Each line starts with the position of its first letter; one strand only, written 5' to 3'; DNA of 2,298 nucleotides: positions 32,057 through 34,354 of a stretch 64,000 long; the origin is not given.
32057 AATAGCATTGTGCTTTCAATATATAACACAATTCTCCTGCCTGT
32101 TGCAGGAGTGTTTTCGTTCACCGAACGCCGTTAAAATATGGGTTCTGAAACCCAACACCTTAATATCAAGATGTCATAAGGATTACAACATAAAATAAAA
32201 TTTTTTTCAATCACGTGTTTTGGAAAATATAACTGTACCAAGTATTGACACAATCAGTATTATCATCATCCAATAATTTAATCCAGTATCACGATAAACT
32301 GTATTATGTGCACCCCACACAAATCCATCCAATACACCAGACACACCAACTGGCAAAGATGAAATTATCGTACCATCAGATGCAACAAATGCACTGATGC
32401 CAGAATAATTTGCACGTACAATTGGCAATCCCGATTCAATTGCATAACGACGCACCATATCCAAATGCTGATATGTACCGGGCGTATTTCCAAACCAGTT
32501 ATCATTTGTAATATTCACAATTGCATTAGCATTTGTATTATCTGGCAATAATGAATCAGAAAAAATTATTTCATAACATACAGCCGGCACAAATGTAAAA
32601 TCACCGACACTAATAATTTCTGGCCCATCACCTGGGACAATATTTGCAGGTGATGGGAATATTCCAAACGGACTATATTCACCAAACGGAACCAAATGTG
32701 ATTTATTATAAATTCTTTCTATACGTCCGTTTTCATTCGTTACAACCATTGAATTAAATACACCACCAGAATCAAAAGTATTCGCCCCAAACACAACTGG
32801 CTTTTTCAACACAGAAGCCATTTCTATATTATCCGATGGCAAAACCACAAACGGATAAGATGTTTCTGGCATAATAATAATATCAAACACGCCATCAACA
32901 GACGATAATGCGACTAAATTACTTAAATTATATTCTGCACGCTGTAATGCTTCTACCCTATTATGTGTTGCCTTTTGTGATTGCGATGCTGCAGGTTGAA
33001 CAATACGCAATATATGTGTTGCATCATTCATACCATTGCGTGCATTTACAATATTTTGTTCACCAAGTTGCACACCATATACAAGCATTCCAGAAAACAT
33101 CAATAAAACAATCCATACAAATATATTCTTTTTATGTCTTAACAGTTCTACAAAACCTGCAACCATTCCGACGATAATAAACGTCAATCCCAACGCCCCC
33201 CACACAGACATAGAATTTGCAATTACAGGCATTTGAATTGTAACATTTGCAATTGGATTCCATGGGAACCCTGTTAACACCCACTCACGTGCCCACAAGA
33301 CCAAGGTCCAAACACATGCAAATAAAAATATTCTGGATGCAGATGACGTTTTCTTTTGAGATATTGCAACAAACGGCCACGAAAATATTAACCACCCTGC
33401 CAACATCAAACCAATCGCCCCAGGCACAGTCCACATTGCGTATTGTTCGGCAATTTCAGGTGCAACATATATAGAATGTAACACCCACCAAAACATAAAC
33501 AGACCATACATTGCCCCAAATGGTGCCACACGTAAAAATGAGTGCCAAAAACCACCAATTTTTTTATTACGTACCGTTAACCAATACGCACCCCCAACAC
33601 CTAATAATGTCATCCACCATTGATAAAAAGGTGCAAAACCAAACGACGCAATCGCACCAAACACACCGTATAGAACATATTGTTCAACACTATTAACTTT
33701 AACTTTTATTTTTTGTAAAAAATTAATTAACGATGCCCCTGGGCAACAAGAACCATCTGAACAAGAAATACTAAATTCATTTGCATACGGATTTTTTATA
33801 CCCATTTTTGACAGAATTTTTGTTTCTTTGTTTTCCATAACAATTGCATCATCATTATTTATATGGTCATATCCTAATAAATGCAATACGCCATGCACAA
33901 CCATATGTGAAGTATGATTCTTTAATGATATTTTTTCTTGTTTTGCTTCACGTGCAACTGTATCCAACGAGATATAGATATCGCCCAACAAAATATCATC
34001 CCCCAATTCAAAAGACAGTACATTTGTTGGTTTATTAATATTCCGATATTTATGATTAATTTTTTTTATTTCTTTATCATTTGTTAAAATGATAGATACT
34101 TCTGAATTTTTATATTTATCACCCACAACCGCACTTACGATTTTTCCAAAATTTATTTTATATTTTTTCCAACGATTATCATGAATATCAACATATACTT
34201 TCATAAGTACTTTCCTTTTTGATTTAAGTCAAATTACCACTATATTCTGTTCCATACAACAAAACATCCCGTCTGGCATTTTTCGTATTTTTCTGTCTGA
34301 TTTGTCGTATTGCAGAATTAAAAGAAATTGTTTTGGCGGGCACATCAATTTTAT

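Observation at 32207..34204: YbeY endoribonuclease fused in-frame to apolipoprotein N-acyltransferase Lnt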

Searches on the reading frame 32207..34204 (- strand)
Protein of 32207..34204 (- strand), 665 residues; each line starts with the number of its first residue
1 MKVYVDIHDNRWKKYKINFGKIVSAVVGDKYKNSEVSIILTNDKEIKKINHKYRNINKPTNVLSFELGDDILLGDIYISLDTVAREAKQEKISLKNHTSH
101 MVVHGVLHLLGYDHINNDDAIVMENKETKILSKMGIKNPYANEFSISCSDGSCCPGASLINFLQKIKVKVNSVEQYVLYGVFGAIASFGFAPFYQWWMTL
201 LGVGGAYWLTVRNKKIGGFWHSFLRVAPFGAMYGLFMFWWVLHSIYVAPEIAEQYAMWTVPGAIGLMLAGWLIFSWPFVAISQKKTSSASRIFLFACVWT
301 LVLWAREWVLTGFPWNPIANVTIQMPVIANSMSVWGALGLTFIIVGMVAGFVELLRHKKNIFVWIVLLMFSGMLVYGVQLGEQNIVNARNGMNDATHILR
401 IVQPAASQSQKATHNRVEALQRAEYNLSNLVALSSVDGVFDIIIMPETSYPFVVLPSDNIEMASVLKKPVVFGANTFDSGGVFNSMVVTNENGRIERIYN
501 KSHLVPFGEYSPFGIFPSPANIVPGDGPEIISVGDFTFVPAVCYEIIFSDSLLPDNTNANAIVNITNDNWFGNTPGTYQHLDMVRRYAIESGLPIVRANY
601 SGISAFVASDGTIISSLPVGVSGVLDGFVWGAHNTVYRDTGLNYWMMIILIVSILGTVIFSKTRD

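Call 3: search_protein_families(library=pfam, proteins=[window:32207-34204:-], max_evalue=0.01)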
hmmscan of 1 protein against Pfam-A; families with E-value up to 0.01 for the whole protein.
window:32207-34204:- (665 aa): 3 families
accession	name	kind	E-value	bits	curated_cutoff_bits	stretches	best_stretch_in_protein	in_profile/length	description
PF02130.23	YbeY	-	3e-35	121.3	25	1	18-133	10-128/129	Endoribonuclease YbeY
PF00795.27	CN_hydrolase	-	3.3e-18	66.4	23.2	1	466-624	74-241/256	Carbon-nitrogen hydrolase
PF20154.4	LNT_N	-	4.9e-17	63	27.1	1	183-347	2-156/159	Apolipoprotein N-acyltransferase N-terminal domain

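Call 4: search_protein_families(library=ncbifam, proteins=[window:32207-34204:-], max_evalue=0.01)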
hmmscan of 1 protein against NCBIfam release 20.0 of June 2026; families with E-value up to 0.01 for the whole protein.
window:32207-34204:- (665 aa): 4 families
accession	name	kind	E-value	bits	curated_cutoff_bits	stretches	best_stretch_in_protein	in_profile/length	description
TIGR00546.1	lnt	equivalog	4.3e-63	213.8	132.9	1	230-612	2-394/395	apolipoprotein N-acyltransferase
TIGR00043.2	TIGR00043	equivalog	3.2e-38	130.6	45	1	16-137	11-145/146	rRNA maturation RNase YbeY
NF010570.0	PRK13963.1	equivalog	4.1e-25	88.6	274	1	31-141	147-261/261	rRNA maturation RNase YbeY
NF008934.0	PRK12291.1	equivalog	5.4e-10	39.1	427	1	230-576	65-378/419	apolipoprotein N-acyltransferase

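Call 6: find_homologous_proteins(query=window:32207-34204:-)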
Query window:32207-34204:- (665 aa): 1031 proteins with E <= 0.001 among 8000 candidates; the best 120 are listed.
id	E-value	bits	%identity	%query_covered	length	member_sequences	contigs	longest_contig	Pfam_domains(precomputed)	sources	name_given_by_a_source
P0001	0.0e+0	1221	78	100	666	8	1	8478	PF20154.5,PF02130.25,PF00795.28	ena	-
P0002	0.0e+0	1214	78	100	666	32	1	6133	PF20154.5,PF02130.25,PF00795.28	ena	-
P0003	0.0e+0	1209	78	100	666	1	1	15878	PF20154.5,PF02130.25,PF00795.28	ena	-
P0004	0.0e+0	1209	77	100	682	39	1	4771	PF20154.5,PF02130.25,PF00795.28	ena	-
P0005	0.0e+0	1204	77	100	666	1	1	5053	PF20154.5,PF02130.25,PF00795.28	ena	-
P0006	0.0e+0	1204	77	100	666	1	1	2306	PF20154.5,PF02130.25,PF00795.28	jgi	jgi:apolipoprotein N-acyltransferase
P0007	0.0e+0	1204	77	100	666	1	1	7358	PF20154.5,PF02130.25,PF00795.28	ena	-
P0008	0.0e+0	1204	77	100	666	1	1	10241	PF20154.5,PF02130.25,PF00795.28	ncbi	-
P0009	0.0e+0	1203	77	100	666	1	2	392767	PF20154.5,PF02130.25,PF00795.28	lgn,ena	-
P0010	0.0e+0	1203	77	100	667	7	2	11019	PF20154.5,PF02130.25,PF00795.28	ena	-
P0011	0.0e+0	1202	77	100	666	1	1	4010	PF20154.5,PF02130.25,PF00795.28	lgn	-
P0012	0.0e+0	1202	77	100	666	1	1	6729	PF20154.5,PF02130.25,PF00795.28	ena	-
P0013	0.0e+0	1202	77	100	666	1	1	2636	PF20154.5,PF02130.25,PF00795.28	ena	-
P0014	0.0e+0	1201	77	100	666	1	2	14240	PF20154.5,PF02130.25,PF00795.28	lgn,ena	-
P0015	0.0e+0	1201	77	100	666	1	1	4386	PF20154.5,PF02130.25,PF00795.28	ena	-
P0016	0.0e+0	1201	77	100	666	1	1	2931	PF20154.5,PF02130.25,PF00795.28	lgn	-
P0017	0.0e+0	1199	77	100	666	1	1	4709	PF20154.5,PF02130.25,PF00795.28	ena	-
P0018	0.0e+0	1198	77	100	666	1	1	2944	PF20154.5,PF02130.25,PF00795.28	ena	-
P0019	0.0e+0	1197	77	100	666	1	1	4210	PF20154.5,PF02130.25,PF00795.28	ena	-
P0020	0.0e+0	1197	77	100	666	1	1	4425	PF20154.5,PF02130.25,PF00795.28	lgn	-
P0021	0.0e+0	1196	77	100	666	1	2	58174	PF20154.5,PF02130.25,PF00795.28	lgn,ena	-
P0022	0.0e+0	1195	76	100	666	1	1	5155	PF20154.5,PF02130.25,PF00795.28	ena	-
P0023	0.0e+0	1194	76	100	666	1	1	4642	PF20154.5,PF02130.25,PF00795.28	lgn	-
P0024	0.0e+0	1194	76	100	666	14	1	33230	PF20154.5,PF02130.25,PF00795.28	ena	-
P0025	0.0e+0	1194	77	100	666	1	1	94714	PF20154.5,PF02130.25,PF00795.28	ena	-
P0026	0.0e+0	1193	76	100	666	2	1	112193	PF20154.5,PF02130.25,PF00795.28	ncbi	-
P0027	0.0e+0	1191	76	100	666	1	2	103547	PF20154.5,PF02130.25,PF00795.28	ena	-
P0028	0.0e+0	1190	76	100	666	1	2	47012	PF20154.5,PF02130.25,PF00795.28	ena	-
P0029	0.0e+0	1190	76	100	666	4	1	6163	PF20154.5,PF02130.25,PF00795.28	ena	-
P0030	0.0e+0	1188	76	100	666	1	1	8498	PF20154.5,PF02130.25,PF00795.28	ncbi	-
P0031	0.0e+0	1185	76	100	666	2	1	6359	PF20154.5,PF02130.25,PF00795.28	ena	-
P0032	0.0e+0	1174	75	100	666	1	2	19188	PF20154.5,PF02130.25,PF00795.28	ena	-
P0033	0.0e+0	1089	71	100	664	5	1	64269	PF20154.5,PF02130.25,PF00795.28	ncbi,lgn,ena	-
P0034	0.0e+0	1066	69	100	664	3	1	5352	PF20154.5,PF02130.25,PF00795.28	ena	-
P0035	0.0e+0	1063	69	100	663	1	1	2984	PF20154.5,PF02130.25,PF00795.28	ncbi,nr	ncbi:MAG: apolipoprotein N-acyltransferase [Alphaproteobacteria bacterium]|nr:apolipoprotein N-acylt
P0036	0.0e+0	1062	69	100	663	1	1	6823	PF20154.5,PF02130.25,PF00795.28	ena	-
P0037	0.0e+0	1057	68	100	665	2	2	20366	PF20154.5,PF02130.25,PF00795.28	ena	-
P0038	0.0e+0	1051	67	100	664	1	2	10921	PF20154.5,PF02130.25,PF00795.28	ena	-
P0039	0.0e+0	1048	66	100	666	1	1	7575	PF20154.5,PF02130.25,PF00795.28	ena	-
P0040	0.0e+0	1041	66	100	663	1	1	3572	PF20154.5,PF02130.25,PF00795.28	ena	-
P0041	0.0e+0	1036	67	100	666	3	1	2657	PF20154.5,PF02130.25,PF00795.28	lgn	-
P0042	0.0e+0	1032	65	100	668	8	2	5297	PF20154.5,PF02130.25,PF00795.28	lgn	-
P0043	0.0e+0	1029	65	100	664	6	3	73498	PF20154.5,PF02130.25,PF00795.28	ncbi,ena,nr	ncbi:MAG: apolipoprotein N-acyltransferase [Alphaproteobacteria bacterium]|nr:apolipoprotein N-acylt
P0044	0.0e+0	1028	67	99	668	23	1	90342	PF20154.5,PF02130.25,PF00795.28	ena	-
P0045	0.0e+0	1027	65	100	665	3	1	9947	PF20154.5,PF02130.25,PF00795.28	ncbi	-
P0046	0.0e+0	1026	65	100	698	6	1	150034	PF20154.5,PF02130.25,PF00795.28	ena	-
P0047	0.0e+0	1024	65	100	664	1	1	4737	PF20154.5,PF02130.25,PF00795.28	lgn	-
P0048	0.0e+0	1021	64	100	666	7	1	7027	PF20154.5,PF02130.25,PF00795.28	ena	-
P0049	0.0e+0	1021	65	100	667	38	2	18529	PF20154.5,PF02130.25,PF00795.28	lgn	-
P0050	0.0e+0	1020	65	100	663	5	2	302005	PF20154.5,PF02130.25,PF00795.28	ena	-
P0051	0.0e+0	1020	64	100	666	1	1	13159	PF20154.5,PF02130.25,PF00795.28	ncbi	-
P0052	0.0e+0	1019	64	100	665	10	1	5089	PF20154.5,PF02130.25,PF00795.28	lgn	-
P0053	0.0e+0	1015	64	97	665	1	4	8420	PF20154.5,PF02130.25,PF00795.28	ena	-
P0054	0.0e+0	1013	64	100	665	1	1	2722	PF20154.5,PF02130.25,PF00795.28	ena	-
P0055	0.0e+0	1013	64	100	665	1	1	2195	PF20154.5,PF02130.25,PF00795.28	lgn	-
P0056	0.0e+0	1013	65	100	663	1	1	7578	PF20154.5,PF02130.25,PF00795.28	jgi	-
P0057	0.0e+0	1012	63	100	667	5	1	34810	PF20154.5,PF02130.25,PF00795.28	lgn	-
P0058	0.0e+0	1012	63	100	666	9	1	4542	PF20154.5,PF02130.25,PF00795.28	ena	-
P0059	0.0e+0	1010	63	100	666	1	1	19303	PF20154.5,PF02130.25,PF00795.28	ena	-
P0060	0.0e+0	1010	66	100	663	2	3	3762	PF20154.5,PF02130.25,PF00795.28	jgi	-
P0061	2.5e-298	1009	65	100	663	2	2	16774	PF20154.5,PF02130.25,PF00795.28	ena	-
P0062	8.2e-298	1008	65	99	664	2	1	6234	PF20154.5,PF02130.25,PF00795.28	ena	-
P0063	8.5e-298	1008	63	100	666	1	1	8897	PF20154.5,PF02130.25,PF00795.28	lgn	-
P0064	8.6e-298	1008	63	100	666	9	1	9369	PF20154.5,PF02130.25,PF00795.28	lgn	-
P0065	9.9e-298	1007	66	98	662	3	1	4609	PF20154.5,PF02130.25,PF00795.28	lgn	-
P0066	1.1e-297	1007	63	100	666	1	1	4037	PF20154.5,PF02130.25,PF00795.28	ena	-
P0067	1.3e-297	1007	63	100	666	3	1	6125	PF20154.5,PF02130.25,PF00795.28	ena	-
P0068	1.5e-297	1007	66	97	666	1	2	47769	PF20154.5,PF02130.25,PF00795.28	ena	-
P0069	1.6e-297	1007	63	100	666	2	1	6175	PF20154.5,PF02130.25,PF00795.28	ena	-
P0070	2.2e-297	1006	63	100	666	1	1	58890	PF20154.5,PF02130.25,PF00795.28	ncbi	-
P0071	2.2e-297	1006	63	98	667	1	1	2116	PF20154.5,PF02130.25,PF00795.28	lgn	-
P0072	2.5e-297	1006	63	100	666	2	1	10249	PF20154.5,PF02130.25,PF00795.28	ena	-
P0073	3.2e-297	1006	63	100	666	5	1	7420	PF20154.5,PF02130.25,PF00795.28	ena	-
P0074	3.9e-297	1005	63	100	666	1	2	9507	PF20154.5,PF02130.25,PF00795.28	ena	-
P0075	7.3e-297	1005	63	100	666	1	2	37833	PF20154.5,PF02130.25,PF00795.28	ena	-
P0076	7.5e-297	1005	65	100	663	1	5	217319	PF20154.5,PF02130.25,PF00795.28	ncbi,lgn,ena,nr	ncbi:MAG: apolipoprotein N-acyltransferase [Alphaproteobacteria bacterium]|nr:apolipoprotein N-acylt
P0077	8.3e-297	1004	63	100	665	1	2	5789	PF20154.5,PF02130.25,PF00795.28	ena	-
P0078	8.3e-297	1004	66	97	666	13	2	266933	PF20154.5,PF02130.25,PF00795.28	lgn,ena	-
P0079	9.1e-297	1004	63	100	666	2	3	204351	PF20154.5,PF02130.25,PF00795.28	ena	-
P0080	2.4e-296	1003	63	100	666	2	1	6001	PF20154.5,PF02130.25,PF00795.28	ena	-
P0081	4.0e-296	1002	62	100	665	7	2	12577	PF20154.5,PF02130.25,PF00795.28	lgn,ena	-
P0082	4.7e-296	1002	64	98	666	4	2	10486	PF20154.5,PF02130.25,PF00795.28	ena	-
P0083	7.4e-296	1001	63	100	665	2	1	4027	PF20154.5,PF02130.25,PF00795.28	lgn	-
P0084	7.4e-296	1001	63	100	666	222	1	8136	PF20154.5,PF02130.25,PF00795.28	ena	-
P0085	9.8e-296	1001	63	100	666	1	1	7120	PF20154.5,PF02130.25,PF00795.28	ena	-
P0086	1.0e-295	1001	63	100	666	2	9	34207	PF20154.5,PF02130.25,PF00795.28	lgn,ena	-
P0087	1.1e-295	1001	63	99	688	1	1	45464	PF20154.5,PF02130.25,PF00795.28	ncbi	-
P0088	1.2e-295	1001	64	97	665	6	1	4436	PF20154.5,PF02130.25,PF00795.28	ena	-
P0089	1.7e-295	1000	63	100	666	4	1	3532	PF20154.5,PF02130.25,PF00795.28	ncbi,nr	ncbi:MAG: apolipoprotein N-acyltransferase [Alphaproteobacteria bacterium]|nr:apolipoprotein N-acylt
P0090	3.5e-295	999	66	100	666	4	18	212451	PF20154.5,PF02130.25,PF00795.28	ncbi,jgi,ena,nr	ncbi:MAG: apolipoprotein N-acyltransferase [Alphaproteobacteria bacterium]|nr:apolipoprotein N-acylt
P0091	1.7e-294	997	64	100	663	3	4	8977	PF20154.5,PF02130.25,PF00795.28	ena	-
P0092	1.8e-294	997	63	100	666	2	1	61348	PF20154.5,PF02130.25,PF00795.28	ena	-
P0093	8.7e-294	994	63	97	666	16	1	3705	PF20154.5,PF02130.25,PF00795.28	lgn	-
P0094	8.9e-294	994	64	100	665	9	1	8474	PF20154.5,PF02130.25,PF00795.28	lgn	-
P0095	1.1e-293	994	64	100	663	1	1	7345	PF20154.5,PF02130.25,PF00795.28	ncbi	-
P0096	1.8e-293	993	64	98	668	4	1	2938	PF20154.5,PF02130.25,PF00795.28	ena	-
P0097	2.3e-293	993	62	100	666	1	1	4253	PF20154.5,PF02130.25,PF00795.28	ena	-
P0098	3.5e-293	992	63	100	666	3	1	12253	PF20154.5,PF02130.25,PF00795.28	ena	-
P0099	3.8e-293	992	63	100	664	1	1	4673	PF20154.5,PF02130.25,PF00795.28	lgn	-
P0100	4.1e-293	992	62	100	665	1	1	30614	PF20154.5,PF02130.25,PF00795.28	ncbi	-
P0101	4.4e-293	992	62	100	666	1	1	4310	PF20154.5,PF02130.25,PF00795.28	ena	-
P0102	6.5e-293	992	63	100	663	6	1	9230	PF20154.5,PF02130.25,PF00795.28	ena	-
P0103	1.0e-292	991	63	100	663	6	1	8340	PF20154.5,PF02130.25,PF00795.28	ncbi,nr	ncbi:MAG: apolipoprotein N-acyltransferase [Alphaproteobacteria bacterium]|nr:apolipoprotein N-acylt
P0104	1.1e-292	991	64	100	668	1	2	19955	PF20154.5,PF02130.25,PF00795.28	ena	-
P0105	4.0e-292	989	64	100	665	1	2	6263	PF20154.5,PF02130.25,PF00795.28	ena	-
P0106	4.3e-292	989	64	100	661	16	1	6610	PF20154.5,PF02130.25,PF00795.28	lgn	-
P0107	3.6e-291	986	64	100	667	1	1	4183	PF20154.5,PF02130.25,PF00795.28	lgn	-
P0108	3.8e-291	986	64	100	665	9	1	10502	PF20154.5,PF02130.25,PF00795.28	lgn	-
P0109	6.2e-291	985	64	98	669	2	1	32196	PF20154.5,PF02130.25,PF00795.28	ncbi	-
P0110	1.1e-290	984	64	100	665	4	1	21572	PF20154.5,PF02130.25,PF00795.28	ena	-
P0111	2.0e-290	983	63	100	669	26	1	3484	PF20154.5,PF02130.25,PF00795.28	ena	-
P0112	4.4e-290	982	63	100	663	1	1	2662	PF20154.5,PF02130.25,PF00795.28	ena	-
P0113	5.1e-290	982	63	100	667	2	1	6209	PF20154.5,PF02130.25,PF00795.28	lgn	-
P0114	7.8e-290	981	62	97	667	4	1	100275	PF20154.5,PF02130.25,PF00795.28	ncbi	-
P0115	4.3e-289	979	64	97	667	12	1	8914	PF20154.5,PF02130.25,PF00795.28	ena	-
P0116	8.0e-289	978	63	99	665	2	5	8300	PF20154.5,PF02130.25,PF00795.28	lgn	-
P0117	6.2e-288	975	62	100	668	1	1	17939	PF20154.5,PF02130.25,PF00795.28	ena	-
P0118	1.3e-287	974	63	100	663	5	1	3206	PF20154.5,PF02130.25,PF00795.28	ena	-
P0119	1.8e-287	974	63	96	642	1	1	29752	PF20154.5,PF02130.25,PF00795.28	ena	-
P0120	2.1e-287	973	62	100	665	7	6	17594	PF20154.5,PF02130.25,PF00795.28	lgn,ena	-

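Call 10: find_related_loci(query=window:32207-34204:-, collection=genome_contigs, flank=8000)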
Query window:32207-34204:- (665 aa) in genome_contigs; peptide patterns used: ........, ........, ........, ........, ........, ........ (x = any residue, [..] = any of these).
58 stretches matched a pattern; 12 encode a relative of the query (tblastn E <= 1e-3); 11 distinct loci.
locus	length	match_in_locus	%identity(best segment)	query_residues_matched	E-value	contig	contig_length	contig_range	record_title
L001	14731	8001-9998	78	1-665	0e+0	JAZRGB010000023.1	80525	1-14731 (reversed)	MAG: Candidatus Enterousia sp. isolate T1900045493_YK20190187.MAGScoT_cleanbin_000028 SGB_7394_k141_1456063, whole genom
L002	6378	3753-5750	78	1-665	0e+0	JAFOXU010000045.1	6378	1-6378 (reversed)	MAG: Alphaproteobacteria bacterium isolate RGIG896 Dairy_cattle_Rectum-3__c82385, whole genome shotgun sequence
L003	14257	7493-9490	76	1-665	0e+0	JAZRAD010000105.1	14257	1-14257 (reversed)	MAG: Candidatus Enterousia sp. isolate T1900045145_TC20190139.MAGScoT_cleanbin_000014 SGB_4937_k141_289639, whole genome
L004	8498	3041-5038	76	1-665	0e+0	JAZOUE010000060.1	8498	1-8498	MAG: Candidatus Enterousia sp. isolate T1900045534_YK20190228.MAGScoT_cleanbin_000043 SGB_7755_k141_12245, whole genome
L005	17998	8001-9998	76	1-665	0e+0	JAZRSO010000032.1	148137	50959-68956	MAG: Candidatus Enterousia sp. isolate T1900045346_YK20190036.MAGScoT_cleanbin_000031 SGB_6715_k141_2895038, whole genom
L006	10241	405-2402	77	1-665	0e+0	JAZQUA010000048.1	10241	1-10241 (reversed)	MAG: Candidatus Enterousia sp. isolate T1900045184_TC20190180.MAGScoT_cleanbin_000030 SGB_9218_k141_4389218, whole genom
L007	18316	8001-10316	78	1-665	0e+0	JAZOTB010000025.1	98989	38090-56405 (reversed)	MAG: Candidatus Enterousia sp. isolate T1900045541_YK20190235.MAGScoT_cleanbin_000047 SGB_7810_k141_3691844, whole genom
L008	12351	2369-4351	54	1-661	0e+0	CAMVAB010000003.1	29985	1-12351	MAG TPA_asm: uncultured proteobacterium isolate SRR8387716_bin.61_metaWRAP_v1.3_MAG genome assembly, contig: ERZ14209542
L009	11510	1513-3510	74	1-665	0e+0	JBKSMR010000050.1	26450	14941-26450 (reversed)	MAG: Alphaproteobacteria bacterium isolate 125_22-69 k141_2535565, whole genome shotgun sequence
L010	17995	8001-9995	76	1-664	0e+0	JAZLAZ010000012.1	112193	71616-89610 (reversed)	MAG: Candidatus Enterousia sp. isolate T1900045067_TC20190061.MAGScoT_cleanbin_000021 SGB_4608_k141_1982471, whole genom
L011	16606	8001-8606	26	405-605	6e-6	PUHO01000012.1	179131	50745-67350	MAG: SAR324 cluster bacterium isolate HCM1 17086, whole genome shotgun sequence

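Call 20: search_protein_representatives(protein=window:32207-34204:-)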
Query: 665 residues. Proteins with E-value up to 0.001 (for the whole library): 38426; up to 1e-10: 15501; up to 1e-30: 731. The best 150 are listed.
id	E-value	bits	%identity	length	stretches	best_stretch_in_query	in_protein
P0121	6.1e-241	818.1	57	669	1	1-659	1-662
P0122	9.1e-175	599.4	50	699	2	17-654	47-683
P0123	1.6e-157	542.4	52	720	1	33-655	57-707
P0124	1.5e-151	522.6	44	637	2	178-658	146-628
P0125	4.5e-147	507.9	52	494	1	1-497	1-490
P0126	3.2e-139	482.0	46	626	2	181-663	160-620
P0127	4.3e-112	392.3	56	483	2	437-664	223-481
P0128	1.1e-103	364.5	41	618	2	181-637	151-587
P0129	2.2e-87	310.7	55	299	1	390-659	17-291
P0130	3.6e-86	306.6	75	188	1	267-448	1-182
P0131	2.2e-85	304.1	44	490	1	4-530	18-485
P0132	1.7e-80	287.9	43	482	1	182-663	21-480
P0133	8.9e-75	269.0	49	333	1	242-509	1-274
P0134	8.4e-74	265.8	47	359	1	49-407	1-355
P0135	2.1e-73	264.5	58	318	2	1-146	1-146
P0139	1.2e-68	248.7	34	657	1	33-655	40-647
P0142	4.8e-65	236.8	34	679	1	7-614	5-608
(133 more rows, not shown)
